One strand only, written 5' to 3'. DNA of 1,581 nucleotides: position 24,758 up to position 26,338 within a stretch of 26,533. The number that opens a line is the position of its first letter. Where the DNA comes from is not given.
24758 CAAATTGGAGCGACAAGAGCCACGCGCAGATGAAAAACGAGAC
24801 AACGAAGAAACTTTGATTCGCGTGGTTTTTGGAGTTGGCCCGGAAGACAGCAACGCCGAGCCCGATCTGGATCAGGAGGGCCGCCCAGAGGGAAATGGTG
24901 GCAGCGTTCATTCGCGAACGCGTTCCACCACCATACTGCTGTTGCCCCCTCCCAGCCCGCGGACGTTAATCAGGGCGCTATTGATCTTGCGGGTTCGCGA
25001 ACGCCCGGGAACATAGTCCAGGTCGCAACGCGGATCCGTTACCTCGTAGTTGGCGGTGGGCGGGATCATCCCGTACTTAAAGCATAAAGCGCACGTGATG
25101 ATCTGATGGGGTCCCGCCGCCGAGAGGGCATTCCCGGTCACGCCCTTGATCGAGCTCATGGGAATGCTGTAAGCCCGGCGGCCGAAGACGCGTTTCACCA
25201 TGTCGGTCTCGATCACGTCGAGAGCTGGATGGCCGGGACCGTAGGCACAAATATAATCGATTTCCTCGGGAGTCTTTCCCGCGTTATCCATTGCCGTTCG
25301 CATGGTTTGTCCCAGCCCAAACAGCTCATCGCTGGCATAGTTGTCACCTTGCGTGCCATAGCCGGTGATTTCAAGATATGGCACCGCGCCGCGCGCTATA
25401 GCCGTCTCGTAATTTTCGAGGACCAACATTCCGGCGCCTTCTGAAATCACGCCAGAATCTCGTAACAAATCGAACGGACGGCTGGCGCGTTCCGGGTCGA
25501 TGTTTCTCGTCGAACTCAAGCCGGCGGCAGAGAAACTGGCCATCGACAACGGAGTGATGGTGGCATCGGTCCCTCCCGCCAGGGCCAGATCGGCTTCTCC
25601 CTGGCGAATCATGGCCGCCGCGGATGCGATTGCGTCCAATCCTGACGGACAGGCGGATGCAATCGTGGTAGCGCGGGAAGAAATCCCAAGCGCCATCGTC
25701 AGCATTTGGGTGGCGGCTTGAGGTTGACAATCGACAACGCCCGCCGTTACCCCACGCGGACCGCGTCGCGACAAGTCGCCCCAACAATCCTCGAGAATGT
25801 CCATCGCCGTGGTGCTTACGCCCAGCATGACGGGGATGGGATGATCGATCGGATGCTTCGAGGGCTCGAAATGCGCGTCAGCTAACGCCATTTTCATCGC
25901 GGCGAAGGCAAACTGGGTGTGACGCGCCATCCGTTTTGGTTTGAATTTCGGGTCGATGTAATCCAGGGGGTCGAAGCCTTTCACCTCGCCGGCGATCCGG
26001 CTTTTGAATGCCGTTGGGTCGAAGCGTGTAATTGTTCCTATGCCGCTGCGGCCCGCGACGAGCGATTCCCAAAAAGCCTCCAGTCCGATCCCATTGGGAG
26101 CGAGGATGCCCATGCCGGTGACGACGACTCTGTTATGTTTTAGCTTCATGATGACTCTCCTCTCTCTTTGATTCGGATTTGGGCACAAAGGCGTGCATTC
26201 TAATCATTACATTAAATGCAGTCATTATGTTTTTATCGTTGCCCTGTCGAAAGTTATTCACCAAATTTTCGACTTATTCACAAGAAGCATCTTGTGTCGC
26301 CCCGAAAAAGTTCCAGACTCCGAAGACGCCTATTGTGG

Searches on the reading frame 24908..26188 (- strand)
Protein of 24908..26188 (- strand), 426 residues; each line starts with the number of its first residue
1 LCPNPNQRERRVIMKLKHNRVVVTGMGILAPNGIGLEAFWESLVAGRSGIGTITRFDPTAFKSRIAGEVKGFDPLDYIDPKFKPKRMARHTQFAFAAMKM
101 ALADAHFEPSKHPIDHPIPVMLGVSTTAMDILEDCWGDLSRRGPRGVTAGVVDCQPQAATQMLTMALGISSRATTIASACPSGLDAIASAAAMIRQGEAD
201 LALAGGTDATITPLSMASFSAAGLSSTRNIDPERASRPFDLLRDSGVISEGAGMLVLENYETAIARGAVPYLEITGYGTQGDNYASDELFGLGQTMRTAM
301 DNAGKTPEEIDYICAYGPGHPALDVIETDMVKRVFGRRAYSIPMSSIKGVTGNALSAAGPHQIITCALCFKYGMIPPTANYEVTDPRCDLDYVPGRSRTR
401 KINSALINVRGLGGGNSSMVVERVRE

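Call 21: search_protein_families(library=pfam, proteins=[window:24908-26188:-], max_evalue=0.001)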
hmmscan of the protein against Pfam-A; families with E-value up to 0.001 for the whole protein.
window:24908-26188:- (426 aa): 3 families
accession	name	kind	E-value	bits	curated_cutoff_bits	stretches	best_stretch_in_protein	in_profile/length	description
PF00109.32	ketoacyl-synt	-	2.6e-46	158.7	20.8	1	19-263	2-252/252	Beta-ketoacyl synthase, N-terminal domain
PF02801.28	Ketoacyl-synt_C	-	6.4e-23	81.5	20.8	1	273-382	3-119/119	Beta-ketoacyl synthase, C-terminal domain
PF00108.29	Thiolase_N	-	5.2e-07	29.7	26.4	1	156-208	59-113/260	Thiolase, N-terminal domain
